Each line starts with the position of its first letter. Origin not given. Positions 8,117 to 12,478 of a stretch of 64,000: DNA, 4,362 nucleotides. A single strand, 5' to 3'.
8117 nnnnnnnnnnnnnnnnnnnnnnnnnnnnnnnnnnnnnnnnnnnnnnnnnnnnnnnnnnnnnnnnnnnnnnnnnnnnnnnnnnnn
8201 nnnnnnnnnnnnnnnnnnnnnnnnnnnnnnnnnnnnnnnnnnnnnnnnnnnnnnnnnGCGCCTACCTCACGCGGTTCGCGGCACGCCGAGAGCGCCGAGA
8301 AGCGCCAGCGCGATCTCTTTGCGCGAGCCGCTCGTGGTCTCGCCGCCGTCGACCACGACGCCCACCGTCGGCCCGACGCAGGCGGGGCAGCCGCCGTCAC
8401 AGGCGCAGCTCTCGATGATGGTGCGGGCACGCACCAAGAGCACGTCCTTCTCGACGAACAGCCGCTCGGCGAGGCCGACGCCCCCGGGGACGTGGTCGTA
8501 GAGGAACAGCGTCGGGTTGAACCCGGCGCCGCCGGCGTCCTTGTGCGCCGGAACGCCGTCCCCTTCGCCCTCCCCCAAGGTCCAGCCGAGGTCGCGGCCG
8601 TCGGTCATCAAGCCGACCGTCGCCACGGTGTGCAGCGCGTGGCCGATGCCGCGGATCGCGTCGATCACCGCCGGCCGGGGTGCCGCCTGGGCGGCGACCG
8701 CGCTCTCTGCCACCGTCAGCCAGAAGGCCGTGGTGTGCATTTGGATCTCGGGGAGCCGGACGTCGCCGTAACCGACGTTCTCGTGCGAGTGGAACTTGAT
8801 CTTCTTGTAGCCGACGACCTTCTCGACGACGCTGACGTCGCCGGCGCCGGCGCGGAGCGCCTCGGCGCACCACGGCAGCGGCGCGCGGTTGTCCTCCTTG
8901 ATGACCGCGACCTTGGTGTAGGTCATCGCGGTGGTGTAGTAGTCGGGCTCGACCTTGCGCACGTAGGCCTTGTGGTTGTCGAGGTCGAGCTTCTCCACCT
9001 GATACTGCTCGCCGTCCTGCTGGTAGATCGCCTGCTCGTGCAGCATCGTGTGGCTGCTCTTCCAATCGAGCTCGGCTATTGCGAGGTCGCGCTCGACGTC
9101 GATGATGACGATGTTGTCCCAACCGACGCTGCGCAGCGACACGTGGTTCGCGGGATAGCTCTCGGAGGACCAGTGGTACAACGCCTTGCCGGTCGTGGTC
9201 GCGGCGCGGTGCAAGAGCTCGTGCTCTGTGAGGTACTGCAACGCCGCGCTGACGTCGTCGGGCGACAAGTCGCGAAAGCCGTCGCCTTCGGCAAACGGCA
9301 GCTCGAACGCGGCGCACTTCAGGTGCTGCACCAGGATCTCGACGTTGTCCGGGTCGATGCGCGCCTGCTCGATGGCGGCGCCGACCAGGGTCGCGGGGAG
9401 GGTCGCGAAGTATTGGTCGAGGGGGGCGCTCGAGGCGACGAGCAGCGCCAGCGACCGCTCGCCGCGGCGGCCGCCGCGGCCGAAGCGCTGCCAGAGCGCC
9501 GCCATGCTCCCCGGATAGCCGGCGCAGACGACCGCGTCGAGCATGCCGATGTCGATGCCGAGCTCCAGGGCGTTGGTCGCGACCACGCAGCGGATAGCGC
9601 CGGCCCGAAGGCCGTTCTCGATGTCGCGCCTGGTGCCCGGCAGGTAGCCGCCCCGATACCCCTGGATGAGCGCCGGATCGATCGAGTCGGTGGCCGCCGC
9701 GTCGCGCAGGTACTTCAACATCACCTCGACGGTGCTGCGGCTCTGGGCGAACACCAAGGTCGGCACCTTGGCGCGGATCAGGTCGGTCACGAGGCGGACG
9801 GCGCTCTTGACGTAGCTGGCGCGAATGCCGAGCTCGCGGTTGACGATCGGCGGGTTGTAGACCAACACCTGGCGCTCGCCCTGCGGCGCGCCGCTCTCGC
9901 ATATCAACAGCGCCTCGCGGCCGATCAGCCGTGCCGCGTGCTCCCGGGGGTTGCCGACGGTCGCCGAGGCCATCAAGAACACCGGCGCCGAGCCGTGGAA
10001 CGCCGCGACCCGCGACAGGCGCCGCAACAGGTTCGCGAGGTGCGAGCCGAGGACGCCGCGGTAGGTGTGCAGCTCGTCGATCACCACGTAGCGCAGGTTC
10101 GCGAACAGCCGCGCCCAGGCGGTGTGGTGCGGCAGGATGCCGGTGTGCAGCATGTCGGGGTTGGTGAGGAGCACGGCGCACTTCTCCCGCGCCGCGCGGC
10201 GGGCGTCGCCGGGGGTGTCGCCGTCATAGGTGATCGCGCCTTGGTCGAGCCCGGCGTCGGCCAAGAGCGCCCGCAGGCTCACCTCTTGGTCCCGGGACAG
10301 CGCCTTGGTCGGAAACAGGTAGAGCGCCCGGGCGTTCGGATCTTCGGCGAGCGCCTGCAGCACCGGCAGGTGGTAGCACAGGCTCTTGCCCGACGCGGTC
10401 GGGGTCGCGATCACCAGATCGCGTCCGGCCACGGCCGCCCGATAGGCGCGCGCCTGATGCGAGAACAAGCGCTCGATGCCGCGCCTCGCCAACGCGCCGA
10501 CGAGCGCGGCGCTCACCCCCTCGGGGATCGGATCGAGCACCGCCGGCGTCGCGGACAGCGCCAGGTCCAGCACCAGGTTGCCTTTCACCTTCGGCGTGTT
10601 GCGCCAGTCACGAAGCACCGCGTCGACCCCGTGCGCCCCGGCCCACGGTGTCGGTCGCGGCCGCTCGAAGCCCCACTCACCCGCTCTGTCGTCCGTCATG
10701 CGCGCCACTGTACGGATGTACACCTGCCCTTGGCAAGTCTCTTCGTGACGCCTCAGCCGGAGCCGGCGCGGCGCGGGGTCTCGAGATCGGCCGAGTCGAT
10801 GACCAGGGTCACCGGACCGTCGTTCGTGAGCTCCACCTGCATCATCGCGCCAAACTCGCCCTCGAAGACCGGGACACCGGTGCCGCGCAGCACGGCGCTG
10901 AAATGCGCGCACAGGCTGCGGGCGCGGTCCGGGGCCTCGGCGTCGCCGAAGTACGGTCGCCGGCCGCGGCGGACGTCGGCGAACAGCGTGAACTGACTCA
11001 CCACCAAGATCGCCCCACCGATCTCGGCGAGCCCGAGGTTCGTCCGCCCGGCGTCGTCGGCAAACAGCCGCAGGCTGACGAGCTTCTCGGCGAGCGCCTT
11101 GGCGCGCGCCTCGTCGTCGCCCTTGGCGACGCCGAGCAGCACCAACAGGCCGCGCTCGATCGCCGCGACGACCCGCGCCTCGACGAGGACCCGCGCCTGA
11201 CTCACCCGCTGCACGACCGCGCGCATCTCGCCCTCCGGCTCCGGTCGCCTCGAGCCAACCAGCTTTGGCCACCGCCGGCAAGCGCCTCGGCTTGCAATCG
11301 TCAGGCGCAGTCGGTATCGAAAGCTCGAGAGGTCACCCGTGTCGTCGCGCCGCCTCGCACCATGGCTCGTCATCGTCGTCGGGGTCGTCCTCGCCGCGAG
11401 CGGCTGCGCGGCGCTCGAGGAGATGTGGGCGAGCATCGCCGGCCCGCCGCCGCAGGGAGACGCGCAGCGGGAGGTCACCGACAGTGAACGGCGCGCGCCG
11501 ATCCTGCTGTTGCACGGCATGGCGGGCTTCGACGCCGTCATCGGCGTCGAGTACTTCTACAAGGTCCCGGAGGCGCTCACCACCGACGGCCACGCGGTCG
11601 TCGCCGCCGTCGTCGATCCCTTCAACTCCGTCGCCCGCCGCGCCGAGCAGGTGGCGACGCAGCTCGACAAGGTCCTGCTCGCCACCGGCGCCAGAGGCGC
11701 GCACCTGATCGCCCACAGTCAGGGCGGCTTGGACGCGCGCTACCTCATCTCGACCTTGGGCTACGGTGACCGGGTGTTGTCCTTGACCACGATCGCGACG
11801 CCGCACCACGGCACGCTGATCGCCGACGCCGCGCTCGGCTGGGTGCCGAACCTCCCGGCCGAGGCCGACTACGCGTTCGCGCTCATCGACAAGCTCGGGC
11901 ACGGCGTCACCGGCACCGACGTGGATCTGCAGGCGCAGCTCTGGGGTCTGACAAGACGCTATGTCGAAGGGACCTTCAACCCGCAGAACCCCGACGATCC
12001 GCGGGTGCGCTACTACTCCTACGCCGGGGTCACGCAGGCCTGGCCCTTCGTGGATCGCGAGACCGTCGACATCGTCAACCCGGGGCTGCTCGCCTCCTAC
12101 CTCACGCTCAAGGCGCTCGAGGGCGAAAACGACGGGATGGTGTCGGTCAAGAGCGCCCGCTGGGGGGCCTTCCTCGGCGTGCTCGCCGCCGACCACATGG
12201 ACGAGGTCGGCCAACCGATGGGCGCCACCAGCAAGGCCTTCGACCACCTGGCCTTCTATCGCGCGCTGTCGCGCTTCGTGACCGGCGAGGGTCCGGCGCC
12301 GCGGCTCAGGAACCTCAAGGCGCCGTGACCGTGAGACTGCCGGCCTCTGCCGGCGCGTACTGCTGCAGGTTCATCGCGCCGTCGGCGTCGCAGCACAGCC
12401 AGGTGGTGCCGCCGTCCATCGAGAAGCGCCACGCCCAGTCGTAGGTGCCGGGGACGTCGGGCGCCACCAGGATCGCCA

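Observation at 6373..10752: MrfA/YprA-like DUF1998 helicase + MrfB/YprB-like exonuclease operon next to imuAB, preceded by a second LexA-like palindrome: a candidate SOS-regulated adduct-repair module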

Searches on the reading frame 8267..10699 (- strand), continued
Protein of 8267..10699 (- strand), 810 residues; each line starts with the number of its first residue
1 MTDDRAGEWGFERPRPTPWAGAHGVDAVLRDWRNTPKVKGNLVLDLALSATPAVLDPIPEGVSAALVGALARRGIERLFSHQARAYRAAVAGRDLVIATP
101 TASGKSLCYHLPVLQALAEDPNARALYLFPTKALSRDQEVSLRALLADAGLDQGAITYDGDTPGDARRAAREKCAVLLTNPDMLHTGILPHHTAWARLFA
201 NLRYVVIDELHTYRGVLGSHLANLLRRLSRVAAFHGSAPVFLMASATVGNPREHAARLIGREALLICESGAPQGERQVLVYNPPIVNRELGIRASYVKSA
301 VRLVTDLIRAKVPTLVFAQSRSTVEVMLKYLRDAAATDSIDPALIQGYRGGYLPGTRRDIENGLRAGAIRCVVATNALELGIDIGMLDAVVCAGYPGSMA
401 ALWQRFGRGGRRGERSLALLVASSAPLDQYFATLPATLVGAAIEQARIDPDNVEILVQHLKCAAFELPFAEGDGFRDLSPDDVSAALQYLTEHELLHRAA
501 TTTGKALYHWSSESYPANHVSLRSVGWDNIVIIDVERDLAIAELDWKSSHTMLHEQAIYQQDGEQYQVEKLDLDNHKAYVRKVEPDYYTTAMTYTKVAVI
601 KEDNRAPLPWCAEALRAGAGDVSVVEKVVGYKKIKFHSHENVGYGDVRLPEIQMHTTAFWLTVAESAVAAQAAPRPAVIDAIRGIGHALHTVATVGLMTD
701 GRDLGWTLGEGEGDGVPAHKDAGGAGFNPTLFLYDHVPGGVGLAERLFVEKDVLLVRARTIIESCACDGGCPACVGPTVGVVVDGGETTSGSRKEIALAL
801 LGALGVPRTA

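Call 34: find_encoding_contigs(protein=P0004, flank=8000, max_places=2)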
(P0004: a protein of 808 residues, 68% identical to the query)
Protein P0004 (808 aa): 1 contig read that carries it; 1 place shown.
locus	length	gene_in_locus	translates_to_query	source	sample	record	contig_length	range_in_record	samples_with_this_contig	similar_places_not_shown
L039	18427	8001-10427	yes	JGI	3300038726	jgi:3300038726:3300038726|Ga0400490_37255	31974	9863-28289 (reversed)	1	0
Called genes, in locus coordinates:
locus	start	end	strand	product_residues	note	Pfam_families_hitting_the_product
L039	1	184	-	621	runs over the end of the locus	PF07645:EGF_CA, PF12947:EGF_3, PF12662:cEGF, PF07645:EGF_CA, PF07645:EGF_CA, PF12947:EGF_3, PF07645:EGF_CA, PF12947:EGF_3, +8 more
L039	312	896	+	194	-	PF08534:Redoxin, PF00578:AhpC-TSA, PF00085:Thioredoxin (weak), PF13905:Thioredoxin_8 (weak)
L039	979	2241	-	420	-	PF13624:SurA_N_3 (faint), PF13145:Rotamase_2 (weak), PF00639:Rotamase, PF13616:Rotamase_3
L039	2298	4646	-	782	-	PF14522:Cytochrome_C7 (faint), PF22113:Mtrc-MtrF_II-IV_dom (faint)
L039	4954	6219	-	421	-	PF03916:NrfD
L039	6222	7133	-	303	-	PF12797:Fer4_2 (faint), PF12798:Fer4_3 (faint), PF12837:Fer4_6 (faint), PF12838:Fer4_7, PF13247:Fer4_11, PF00037:Fer4 (weak), PF12838:Fer4_7 (weak), PF13247:Fer4_11 (weak), +4 more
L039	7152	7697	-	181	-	PF14522:Cytochrome_C7 (faint), PF14537:Cytochrom_c3_2 (faint), PF09699:Paired_CXXCH_1 (faint)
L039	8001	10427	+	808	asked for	PF00270:DEAD, PF00271:Helicase_C, PF22982:WHD_HRQ1, PF09369:MZB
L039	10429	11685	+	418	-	PF13482:RNase_H_2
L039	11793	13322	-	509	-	-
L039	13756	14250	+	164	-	PF00154:RecA_N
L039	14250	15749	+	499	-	PF00817:IMS, PF11799:IMS_C (weak)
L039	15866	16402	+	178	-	PF04542:Sigma70_r2, PF08281:Sigma70_r4_2, PF04545:Sigma70_r4 (weak)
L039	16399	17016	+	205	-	PF13490:zf-HC2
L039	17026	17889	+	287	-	PF13349:DUF4097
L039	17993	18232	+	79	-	-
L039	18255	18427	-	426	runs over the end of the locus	PF00709:Adenylsucc_synt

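Call 35: find_encoding_contigs(protein=P0003, flank=3000, max_places=2)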
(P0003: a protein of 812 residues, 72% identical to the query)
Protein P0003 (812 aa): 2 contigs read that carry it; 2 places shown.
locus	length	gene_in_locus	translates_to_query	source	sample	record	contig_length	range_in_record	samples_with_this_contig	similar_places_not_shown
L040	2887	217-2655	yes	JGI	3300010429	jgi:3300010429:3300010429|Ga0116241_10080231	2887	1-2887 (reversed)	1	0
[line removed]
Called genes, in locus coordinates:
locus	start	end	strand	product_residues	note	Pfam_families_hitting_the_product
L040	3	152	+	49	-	?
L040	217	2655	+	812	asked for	PF00270:DEAD, PF00271:Helicase_C, PF22982:WHD_HRQ1, PF09369:MZB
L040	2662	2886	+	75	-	?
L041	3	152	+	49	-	?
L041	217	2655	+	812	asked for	PF00270:DEAD, PF00271:Helicase_C, PF22982:WHD_HRQ1, PF09369:MZB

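Call 46: list_cluster_members(proteins=[P0072, P0001])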
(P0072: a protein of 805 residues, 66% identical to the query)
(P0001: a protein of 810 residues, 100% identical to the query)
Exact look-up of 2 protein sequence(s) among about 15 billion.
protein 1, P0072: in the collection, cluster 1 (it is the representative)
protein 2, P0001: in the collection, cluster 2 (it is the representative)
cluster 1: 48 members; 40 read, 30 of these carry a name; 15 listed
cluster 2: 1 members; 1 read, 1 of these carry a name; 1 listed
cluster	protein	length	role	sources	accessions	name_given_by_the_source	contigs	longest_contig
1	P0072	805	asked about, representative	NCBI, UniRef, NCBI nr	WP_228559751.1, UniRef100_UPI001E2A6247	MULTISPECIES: DEAD/DEAH box helicase [Myxococcus] | DEAD/DEAH box helicase n=1 Tax=Myxococcus TaxID=32 RepID=UPI001E2A6247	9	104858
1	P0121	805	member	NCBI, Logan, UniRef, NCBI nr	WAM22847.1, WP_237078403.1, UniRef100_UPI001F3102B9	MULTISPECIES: DEAD/DEAH box helicase [Myxococcus] | DEAD/DEAH box helicase n=1 Tax=Myxococcus TaxID=32 RepID=UPI001F3102B9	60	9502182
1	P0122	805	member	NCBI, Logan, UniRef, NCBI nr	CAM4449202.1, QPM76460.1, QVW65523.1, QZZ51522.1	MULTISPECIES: DEAD/DEAH box helicase [Myxococcus] | DEAD/DEAH box helicase n=1 Tax=Myxococcus TaxID=32 RepID=UPI00089A4E9E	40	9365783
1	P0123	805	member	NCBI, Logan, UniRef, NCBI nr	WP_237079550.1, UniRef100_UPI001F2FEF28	DEAD/DEAH box helicase [Myxococcus xanthus] | DEAD/DEAH box helicase n=1 Tax=Myxococcus xanthus TaxID=34 RepID=UPI001F2FEF28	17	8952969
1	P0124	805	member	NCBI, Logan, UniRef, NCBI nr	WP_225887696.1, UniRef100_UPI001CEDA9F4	DEAD/DEAH box helicase [Myxococcus xanthus] | DEAD/DEAH box helicase n=1 Tax=Myxococcus xanthus TaxID=34 RepID=UPI001CEDA9F4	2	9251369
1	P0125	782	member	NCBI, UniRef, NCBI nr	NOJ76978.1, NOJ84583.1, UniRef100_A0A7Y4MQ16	DEAD/DEAH box helicase [Myxococcus xanthus] | DEAD/DEAH box helicase n=1 Tax=Myxococcus xanthus TaxID=34 RepID=A0A7Y4MQ16_MYXXA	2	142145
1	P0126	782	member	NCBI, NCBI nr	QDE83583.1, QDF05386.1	DEAD/DEAH box helicase [Myxococcus xanthus]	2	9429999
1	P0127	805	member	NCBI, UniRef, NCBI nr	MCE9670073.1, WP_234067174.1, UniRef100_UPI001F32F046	DEAD/DEAH box helicase [Myxococcus stipitatus] | DEAD/DEAH box helicase n=1 Tax=Myxococcus stipitatus TaxID=83455 RepID=UPI001F32F046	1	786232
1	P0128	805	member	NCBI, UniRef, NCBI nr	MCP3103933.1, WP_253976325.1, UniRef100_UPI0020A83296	DEAD/DEAH box helicase [Myxococcus sp. K15C18031901] | DEAD/DEAH box helicase n=1 Tax=Myxococcus dinghuensis TaxID=2906761 RepID=UPI0020A83296 | DEAD/DEAH box helicase [Myxococcus dinghuensis]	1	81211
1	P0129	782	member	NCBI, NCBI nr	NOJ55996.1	DEAD/DEAH box helicase [Myxococcus xanthus]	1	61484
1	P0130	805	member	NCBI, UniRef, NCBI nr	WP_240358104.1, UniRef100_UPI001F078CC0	DEAD/DEAH box helicase [Myxococcus vastator] | DEAD/DEAH box helicase n=1 Tax=Myxococcus vastator TaxID=2709664 RepID=UPI001F078CC0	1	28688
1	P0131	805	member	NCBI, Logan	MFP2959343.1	DEAD/DEAH box helicase [Myxococcus sp. 1LA]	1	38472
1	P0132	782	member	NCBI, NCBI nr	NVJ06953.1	DEAD/DEAH box helicase [Myxococcus sp. AM001]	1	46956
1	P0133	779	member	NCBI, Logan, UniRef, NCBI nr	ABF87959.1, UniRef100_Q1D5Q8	ATP-dependent helicase, DEAD/DEAH box family [Myxococcus xanthus DK 1622] | ATP-dependent helicase, DEAD/DEAH box family n=1 Tax=Myxococcus xanthus (strain DK1622) ...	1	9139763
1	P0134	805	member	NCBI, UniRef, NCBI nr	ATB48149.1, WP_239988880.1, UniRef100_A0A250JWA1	DEAD/DEAH box helicase [Corallococcus macrosporus] | DEAD/DEAH box helicase n=1 Tax=Corallococcus macrosporus DSM 14697 TaxID=1189310 ...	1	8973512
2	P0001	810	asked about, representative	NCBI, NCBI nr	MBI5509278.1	MAG: DEAD/DEAH box helicase [Deltaproteobacteria bacterium] | DEAD/DEAH box helicase [Deltaproteobacteria bacterium]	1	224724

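Call 47: find_encoding_contigs(protein=P0133, flank=3000, max_places=1)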
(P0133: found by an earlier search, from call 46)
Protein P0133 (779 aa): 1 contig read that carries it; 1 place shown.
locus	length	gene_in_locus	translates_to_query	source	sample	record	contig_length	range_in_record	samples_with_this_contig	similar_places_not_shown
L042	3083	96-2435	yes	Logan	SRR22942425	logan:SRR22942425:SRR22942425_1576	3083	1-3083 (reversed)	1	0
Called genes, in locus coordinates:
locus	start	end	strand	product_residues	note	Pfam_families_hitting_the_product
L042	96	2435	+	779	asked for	PF00270:DEAD, PF00271:Helicase_C, PF22982:WHD_HRQ1 (weak), PF09369:MZB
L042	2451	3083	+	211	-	?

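Call 67: search_protein_families(library=padloc, proteins=[window:8267-10699:-], max_evalue=0.001)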
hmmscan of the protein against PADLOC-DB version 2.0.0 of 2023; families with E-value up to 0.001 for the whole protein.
window:8267-10699:- (810 aa): 58 families (the best 25 are shown)
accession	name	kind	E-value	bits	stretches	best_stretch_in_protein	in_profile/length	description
PDLC02503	BrxHI|BrxHII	-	2.3e-44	149.8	1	75-427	22-359/698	BrxHI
PDLC03960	SngC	-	3.2e-44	149.8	1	73-424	20-374/720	-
PDLC00013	DruE1|DruE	-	4.5e-34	115.6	3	358-467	1072-1182/1776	SNF2 family N-terminal domain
PDLC00036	DruE3|DruE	-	1.3e-28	96.7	3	79-256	94-293/2023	SNF2 family N-terminal domain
PDLC00037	DruE3|DruE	-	2.4e-28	96.5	2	78-256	102-307/2055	SNF2 family N-terminal domain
PDLC02501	BrxHI|BrxHII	-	3.8e-28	96.1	1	71-414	17-344/925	BrxHI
PDLC00035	DruE3|DruE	-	6.4e-25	85.1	2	77-256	102-307/1460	SNF2 family N-terminal domain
PDLC02864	DpdF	-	4.9e-21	73.1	1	73-421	18-337/610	DpdF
PDLC00051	DruE4|DruE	-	2.5e-20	69.7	3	73-120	88-136/1829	SNF2 family N-terminal domain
PDLC03928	PsyrT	-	1e-18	65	2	346-432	269-357/689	-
PDLC02570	DrmA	-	6.3e-18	62.5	1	205-433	413-646/851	DrmA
PDLC02897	DpdJ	-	7.2e-18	61.8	1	82-412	104-451/1570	DpdJ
PDLC02870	DpdF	-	1.6e-17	61.2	1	79-428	15-336/534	DpdF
PDLC00014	DruE2|DruE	-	2.5e-17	59.7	2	374-440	1205-1272/1928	SNF2 family N-terminal domain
PDLC00015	DruE2|DruE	-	2.6e-16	56.5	3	375-424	1177-1227/1887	SNF2 family N-terminal domain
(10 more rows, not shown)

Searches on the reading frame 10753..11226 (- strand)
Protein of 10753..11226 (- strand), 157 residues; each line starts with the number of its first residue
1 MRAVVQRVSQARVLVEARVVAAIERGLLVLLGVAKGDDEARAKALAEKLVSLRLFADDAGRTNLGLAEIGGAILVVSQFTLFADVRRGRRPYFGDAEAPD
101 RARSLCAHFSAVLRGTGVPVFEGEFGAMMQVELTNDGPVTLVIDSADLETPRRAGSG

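Call 6: search_protein_families(library=pfam, proteins=[window:10753-11226:-], max_evalue=0.01)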
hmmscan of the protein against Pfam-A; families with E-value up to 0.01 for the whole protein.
window:10753-11226:- (157 aa): 1 family
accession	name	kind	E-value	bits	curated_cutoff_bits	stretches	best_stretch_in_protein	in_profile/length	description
PF02580.21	Tyr_Deacylase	-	2.5e-50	171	25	1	2-144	1-144/144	D-Tyr-tRNA(Tyr) deacylase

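Call 7: search_protein_families(library=ncbifam, proteins=[window:10753-11226:-], max_evalue=0.01)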
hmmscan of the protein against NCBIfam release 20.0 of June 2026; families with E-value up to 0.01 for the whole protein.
window:10753-11226:- (157 aa): 1 family
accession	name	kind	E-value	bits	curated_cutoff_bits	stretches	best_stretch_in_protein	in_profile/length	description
TIGR00256.1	TIGR00256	equivalog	2.9e-51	173.8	101.5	1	1-145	1-145/146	D-aminoacyl-tRNA deacylase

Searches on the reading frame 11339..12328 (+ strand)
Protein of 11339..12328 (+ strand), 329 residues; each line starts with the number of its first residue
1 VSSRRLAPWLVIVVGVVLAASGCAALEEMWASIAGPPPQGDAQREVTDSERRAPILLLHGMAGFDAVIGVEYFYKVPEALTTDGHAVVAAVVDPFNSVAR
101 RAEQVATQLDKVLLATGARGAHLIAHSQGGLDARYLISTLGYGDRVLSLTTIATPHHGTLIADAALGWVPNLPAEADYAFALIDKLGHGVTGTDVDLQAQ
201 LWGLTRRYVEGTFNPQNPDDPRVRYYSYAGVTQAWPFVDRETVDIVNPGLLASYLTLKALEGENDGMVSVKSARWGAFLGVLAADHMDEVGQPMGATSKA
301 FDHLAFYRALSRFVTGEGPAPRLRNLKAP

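Call 41: search_protein_families(library=pfam, proteins=[window:11339-12328:+], max_evalue=0.001)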
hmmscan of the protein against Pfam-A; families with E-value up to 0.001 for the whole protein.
window:11339-12328:+ (329 aa): 3 families
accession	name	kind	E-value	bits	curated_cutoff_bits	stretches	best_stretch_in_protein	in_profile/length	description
PF00561.26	Abhydrolase_1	-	1.7e-10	41.4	25.8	1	54-181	2-129/245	alpha/beta hydrolase fold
PF02089.21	Palm_thioest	-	9.3e-08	32.5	26.8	1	54-159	1-113/254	Palmitoyl protein thioesterase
PF24096.1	DUF7379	-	0.00042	20.8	33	1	96-164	44-120/191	Domain of unknown function (DUF7379)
